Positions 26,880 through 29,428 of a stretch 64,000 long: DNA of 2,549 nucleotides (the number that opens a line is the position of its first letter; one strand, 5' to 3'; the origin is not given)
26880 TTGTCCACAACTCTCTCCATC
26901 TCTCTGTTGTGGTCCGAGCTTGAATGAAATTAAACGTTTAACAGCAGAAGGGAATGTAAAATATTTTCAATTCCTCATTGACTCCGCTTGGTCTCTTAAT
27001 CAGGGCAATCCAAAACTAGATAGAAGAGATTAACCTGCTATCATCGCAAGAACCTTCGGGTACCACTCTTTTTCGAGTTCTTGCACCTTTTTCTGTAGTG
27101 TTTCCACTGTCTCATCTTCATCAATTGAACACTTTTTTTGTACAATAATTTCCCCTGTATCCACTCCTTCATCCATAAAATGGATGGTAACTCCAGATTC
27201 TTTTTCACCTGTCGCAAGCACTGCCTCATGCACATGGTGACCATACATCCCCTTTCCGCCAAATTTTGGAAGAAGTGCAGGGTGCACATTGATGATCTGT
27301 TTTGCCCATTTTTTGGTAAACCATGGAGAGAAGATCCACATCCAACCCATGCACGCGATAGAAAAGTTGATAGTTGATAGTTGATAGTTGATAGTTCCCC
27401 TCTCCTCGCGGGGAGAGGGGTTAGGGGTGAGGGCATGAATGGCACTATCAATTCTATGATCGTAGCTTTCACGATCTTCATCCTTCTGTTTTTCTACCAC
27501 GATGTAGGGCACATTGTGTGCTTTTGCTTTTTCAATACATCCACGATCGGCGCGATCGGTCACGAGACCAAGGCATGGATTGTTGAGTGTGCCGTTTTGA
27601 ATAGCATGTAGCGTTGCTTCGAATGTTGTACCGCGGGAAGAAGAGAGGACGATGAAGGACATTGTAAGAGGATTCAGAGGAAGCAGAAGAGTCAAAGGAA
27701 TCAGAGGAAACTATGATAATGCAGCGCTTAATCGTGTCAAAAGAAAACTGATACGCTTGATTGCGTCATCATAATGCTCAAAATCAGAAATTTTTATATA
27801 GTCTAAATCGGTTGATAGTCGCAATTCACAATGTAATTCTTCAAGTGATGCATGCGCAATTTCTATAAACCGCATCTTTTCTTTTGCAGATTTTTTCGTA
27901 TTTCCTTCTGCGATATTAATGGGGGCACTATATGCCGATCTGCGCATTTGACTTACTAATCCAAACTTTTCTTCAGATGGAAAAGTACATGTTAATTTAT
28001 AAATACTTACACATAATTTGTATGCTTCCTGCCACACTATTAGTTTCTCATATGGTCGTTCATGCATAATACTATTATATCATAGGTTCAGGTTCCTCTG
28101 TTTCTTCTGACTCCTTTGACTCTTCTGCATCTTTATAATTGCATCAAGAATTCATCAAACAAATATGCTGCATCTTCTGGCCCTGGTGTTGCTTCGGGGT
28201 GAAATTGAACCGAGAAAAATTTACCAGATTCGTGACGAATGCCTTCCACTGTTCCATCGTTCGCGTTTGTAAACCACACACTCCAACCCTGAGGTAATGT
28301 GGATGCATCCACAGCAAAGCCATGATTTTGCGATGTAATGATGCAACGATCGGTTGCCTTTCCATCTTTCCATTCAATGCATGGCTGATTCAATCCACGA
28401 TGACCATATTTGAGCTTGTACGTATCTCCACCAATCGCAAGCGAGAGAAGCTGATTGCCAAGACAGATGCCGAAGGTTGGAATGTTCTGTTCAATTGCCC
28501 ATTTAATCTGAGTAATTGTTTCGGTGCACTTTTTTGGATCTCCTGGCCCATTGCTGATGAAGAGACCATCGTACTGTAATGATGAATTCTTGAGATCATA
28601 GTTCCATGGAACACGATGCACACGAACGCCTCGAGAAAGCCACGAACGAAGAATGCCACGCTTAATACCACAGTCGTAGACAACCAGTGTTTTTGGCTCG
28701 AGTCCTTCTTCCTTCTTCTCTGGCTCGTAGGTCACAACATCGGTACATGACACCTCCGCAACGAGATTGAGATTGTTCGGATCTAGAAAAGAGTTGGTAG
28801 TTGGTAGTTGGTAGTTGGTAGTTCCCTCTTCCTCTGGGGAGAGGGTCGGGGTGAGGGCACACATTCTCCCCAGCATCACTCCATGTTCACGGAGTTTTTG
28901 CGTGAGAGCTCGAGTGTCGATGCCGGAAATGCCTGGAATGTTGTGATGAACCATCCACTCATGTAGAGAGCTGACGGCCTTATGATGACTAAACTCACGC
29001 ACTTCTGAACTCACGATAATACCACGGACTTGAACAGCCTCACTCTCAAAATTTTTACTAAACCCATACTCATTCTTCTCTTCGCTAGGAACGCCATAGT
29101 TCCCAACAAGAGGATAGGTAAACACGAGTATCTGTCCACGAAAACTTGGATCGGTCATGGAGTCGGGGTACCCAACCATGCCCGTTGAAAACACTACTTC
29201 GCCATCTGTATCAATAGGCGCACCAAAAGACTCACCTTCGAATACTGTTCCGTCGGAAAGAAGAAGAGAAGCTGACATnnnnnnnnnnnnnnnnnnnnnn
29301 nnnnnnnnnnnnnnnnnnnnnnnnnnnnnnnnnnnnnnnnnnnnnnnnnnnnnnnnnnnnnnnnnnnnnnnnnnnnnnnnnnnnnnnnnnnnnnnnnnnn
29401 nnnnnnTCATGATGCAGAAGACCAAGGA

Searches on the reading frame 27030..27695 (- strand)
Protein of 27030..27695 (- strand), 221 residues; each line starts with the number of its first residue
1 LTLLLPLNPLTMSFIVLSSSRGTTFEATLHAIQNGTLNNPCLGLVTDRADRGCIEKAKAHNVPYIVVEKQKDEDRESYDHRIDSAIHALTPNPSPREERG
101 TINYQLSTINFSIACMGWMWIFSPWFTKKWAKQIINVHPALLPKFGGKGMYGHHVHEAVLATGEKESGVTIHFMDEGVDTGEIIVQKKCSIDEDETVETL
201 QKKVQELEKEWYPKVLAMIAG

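Call 10: search_protein_families(library=pfam, proteins=[window:27030-27695:-])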
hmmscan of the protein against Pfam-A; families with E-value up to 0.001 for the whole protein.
window:27030-27695:- (221 aa): 1 family
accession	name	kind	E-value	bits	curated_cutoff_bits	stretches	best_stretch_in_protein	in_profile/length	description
PF00551.24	Formyl_trans_N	-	5.2e-41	140.8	26.1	1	13-216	2-181/181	Formyl transferase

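Call 46: find_homologous_proteins(query=window:27030-27662:-, max_evalue=1e-20)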
Query window:27030-27662:- (210 aa): 7196 proteins with E <= 1e-20 among 8000 candidates; the best 120 are listed.
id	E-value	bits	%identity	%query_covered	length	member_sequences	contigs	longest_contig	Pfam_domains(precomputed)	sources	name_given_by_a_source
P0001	1.1e-140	484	100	100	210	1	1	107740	PF00551.25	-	-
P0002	2.5e-117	408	88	100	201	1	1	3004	PF00551.25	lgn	-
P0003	1.5e-103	363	77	100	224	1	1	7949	PF00551.25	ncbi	-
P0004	5.8e-81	289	61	99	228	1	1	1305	PF00551.25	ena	-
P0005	1.0e-79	285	61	99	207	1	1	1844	PF00551.25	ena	-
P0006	5.2e-79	283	62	99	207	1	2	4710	PF00551.25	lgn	-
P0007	2.0e-78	281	58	99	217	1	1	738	PF00551.25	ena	-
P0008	1.6e-76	275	59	99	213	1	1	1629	PF00551.25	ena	-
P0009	1.6e-76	275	63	99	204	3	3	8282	PF00551.25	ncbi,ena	-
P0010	3.6e-76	273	60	99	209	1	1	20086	PF00551.25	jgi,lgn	-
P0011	1.4e-75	272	57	99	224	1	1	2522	PF00551.25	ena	-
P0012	1.5e-75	271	59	99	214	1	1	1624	PF00551.25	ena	-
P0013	1.7e-75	271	63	99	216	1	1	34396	PF00551.25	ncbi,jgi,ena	ncbi:MAG: phosphoribosylglycinamide formyltransferase [Candidatus Peregrinibacteria bacterium]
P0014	2.3e-75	271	61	99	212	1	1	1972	PF00551.25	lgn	-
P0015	5.5e-75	270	60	99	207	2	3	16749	PF00551.25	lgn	-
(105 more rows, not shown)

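Call 75: predict_structure(alignment_id=A4)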
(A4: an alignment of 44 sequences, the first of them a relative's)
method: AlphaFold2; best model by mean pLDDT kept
length: 210 residues; sequences in the alignment: 44
mean_pLDDT: 91.5   pTM: 0.86
mean pLDDT of the five models: 91.5, 91.0, 90.9, 90.8, 90.6
residues with pLDDT >= 90: 173; 70-90: 20; 50-70: 9; < 50: 8
segments of 3 or more residues with pLDDT < 50: 90-96
pLDDT, mean of each block of 10 residues (from residue 1): 96 98 96 98 98 98 97 95 53 54 92 95 96 90 94 97 90 98 97 98 93
secondary structure, 60 per line:
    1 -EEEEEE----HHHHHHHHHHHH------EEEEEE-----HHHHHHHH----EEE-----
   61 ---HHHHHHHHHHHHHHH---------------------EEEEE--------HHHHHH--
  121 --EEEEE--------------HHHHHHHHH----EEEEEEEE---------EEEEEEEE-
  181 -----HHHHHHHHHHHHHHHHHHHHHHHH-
elements in order: E2-7 H12-23 E30-35 H41-48 E53-55 H64-78 E100-104 H113-118 E123-127 H142-150 E155-162 E172-179 H186-209
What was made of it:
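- The purN insert is the only low-pLDDT segment of an otherwise confident model (mean 91.5, call 75).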

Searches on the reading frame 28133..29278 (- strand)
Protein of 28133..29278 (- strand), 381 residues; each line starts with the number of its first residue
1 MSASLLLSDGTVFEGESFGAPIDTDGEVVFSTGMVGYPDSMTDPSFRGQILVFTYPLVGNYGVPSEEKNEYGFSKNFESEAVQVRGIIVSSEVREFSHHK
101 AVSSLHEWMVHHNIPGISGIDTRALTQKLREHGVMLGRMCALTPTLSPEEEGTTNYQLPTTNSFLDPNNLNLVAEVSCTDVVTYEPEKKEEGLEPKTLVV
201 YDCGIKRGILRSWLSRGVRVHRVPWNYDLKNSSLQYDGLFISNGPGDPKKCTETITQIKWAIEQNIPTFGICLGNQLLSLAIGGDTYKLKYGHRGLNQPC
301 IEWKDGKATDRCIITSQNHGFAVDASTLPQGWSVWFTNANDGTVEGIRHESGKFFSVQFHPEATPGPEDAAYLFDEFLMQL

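Call 10: search_protein_families(library=pfam, proteins=[window:28133-29278:-])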
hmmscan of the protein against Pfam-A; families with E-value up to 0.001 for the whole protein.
window:28133-29278:- (381 aa): 3 families
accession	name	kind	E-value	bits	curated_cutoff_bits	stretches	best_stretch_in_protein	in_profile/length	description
PF00117.34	GATase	-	4.4e-56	190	22.8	1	199-378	1-188/190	Glutamine amidotransferase class-I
PF00988.28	CPSase_sm_chain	-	1e-47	161.5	27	1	5-138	1-125/126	Carbamoyl-phosphate synthase small chain, CPSase domain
PF07722.19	Peptidase_C26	-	3.4e-12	47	20.5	1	247-362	87-219/219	Peptidase C26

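Call 14: find_encoding_contigs(protein=window:28133-29278:-, flank=10000, max_places=10)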
Protein window:28133-29278:- (381 aa): no gene with exactly this product is on record in the collection.
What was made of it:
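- Tried and rejected: The exact-protein look-up for carA failed (call 14).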

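Call 15: find_related_loci(query=window:28133-29278:-, collection=genome_contigs, flank=10000)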
Query window:28133-29278:- (381 aa) in genome_contigs; peptide patterns used: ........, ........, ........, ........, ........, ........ (x = any residue, [..] = any of these).
138 stretches matched a pattern; 131 encode a relative of the query (tblastn E <= 1e-3); the best 80 are kept; 80 distinct loci.
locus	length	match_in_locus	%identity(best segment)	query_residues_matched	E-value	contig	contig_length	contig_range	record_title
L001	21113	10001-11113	76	3-381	0e+0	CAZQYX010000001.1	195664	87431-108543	MAG TPA_asm: uncultured Candidatus Peribacteria bacterium isolate ERP113451_co3_227 genome assembly, contig: NODE_13_len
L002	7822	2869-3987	73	3-381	0e+0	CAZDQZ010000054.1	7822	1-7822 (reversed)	MAG TPA_asm: uncultured Candidatus Peribacteria bacterium isolate SRP278252_co2_809 genome assembly, contig: NODE_19809_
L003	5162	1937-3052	72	3-378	0e+0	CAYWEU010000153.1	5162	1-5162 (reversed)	MAG TPA_asm: uncultured Candidatus Peribacteria bacterium isolate binchicken_co203_150 genome assembly, contig: k141_243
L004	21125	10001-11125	73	3-381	0e+0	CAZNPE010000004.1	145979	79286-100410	MAG TPA_asm: uncultured Candidatus Peribacteria bacterium isolate SRP342105_co1_493 genome assembly, contig: NODE_120_le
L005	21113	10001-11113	73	3-381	0e+0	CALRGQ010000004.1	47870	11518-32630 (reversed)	MAG: Candidatus Peribacteria bacterium isolate AH-03may19-31 genome assembly, contig: AH-03may19-C1027, whole genome sho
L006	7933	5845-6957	73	3-378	0e+0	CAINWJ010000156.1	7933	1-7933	Candidatus Peribacteria bacterium isolate LaPlata_bin-3506 genome assembly, contig: bin-3506:156/161, whole genome shotg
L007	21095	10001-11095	73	3-381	0e+0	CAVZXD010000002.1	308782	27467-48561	MAG: Candidatus Peribacteria bacterium isolate MFD01916.bin.1.18 genome assembly, contig: contig_6479, whole genome shot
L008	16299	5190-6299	73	3-381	0e+0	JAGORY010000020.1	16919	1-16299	MAG: Candidatus Peribacteraceae bacterium isolate Gw_Eff_bin_294 Gw_Eff_7393_length_16919_cov_22.991186, whole genome sh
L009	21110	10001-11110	72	3-381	0e+0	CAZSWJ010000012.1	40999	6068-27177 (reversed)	MAG TPA_asm: uncultured Candidatus Peribacteria bacterium isolate SRP150892_co2_42 genome assembly, contig: NODE_1102_le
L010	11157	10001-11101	73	3-381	0e+0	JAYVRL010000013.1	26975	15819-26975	MAG: Candidatus Peribacteria bacterium isolate GL73_DN_concoct_161 GL73_DN_concoct_161_12, whole genome shotgun sequence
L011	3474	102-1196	73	4-381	0e+0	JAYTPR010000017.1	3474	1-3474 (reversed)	MAG: Candidatus Peribacterales bacterium isolate GFS_4442 GFS_4442_16, whole genome shotgun sequence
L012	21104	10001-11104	72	3-381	0e+0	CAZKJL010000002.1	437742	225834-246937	MAG TPA_asm: uncultured Candidatus Peribacteria bacterium isolate SRP292972_co1_59 genome assembly, contig: NODE_27_leng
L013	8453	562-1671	72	4-381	0e+0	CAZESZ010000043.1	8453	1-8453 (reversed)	MAG TPA_asm: uncultured Candidatus Peribacteria bacterium isolate SRP192515_co1_140 genome assembly, contig: NODE_8553_l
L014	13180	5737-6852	70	4-381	0e+0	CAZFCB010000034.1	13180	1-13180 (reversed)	MAG TPA_asm: uncultured Candidatus Peribacteria bacterium isolate binchicken_co105_187 genome assembly, contig: NODE_594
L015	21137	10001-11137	71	3-381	0e+0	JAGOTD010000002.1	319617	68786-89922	MAG: Candidatus Peribacteraceae bacterium isolate Gw_Eff_bin_374 Gw_Eff_17_length_319617_cov_17.988663, whole genome sho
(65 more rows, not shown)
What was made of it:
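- On STRR in the strict sense (heterocystous cyanobacteria): The closest genomes are Candidatus Peribacteria (call 15).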

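Call 41: find_related_loci(query=window:28133-29278:-, collection=metagenome_contigs, flank=10000)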
Query window:28133-29278:- (381 aa) in metagenome_contigs; peptide patterns used: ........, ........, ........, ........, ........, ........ (x = any residue, [..] = any of these).
122 stretches matched a pattern; 90 encode a relative of the query (tblastn E <= 1e-3); the best 80 are kept; 80 distinct loci.
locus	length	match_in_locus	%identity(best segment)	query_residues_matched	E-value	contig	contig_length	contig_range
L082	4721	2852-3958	74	3-378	0e+0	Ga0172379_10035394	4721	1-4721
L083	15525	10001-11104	74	3-381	0e+0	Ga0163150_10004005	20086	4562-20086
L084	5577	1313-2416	73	1-381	0e+0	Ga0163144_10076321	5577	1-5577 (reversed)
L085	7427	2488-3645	70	3-381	0e+0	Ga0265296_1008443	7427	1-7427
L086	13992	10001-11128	71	3-381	0e+0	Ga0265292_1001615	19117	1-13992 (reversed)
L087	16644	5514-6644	70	4-378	2e-180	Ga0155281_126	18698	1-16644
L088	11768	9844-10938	69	4-378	2e-178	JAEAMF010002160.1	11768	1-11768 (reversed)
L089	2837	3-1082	69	6-381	0e+0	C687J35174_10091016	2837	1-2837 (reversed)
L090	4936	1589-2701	67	1-378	0e+0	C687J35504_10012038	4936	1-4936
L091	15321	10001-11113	67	1-378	2e-176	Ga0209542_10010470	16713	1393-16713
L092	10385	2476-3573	68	3-378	3e-174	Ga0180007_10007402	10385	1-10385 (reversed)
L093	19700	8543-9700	66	3-381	3e-173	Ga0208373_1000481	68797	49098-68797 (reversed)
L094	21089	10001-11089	68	3-381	2e-172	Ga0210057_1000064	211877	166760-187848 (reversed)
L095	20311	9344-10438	64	1-381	6e-171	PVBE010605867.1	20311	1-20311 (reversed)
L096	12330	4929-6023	68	5-378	5e-171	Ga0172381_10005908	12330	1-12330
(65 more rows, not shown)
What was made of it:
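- Tried and rejected: The metagenome scan gave nothing closer than 74% (81% for one partial match) (call 41).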
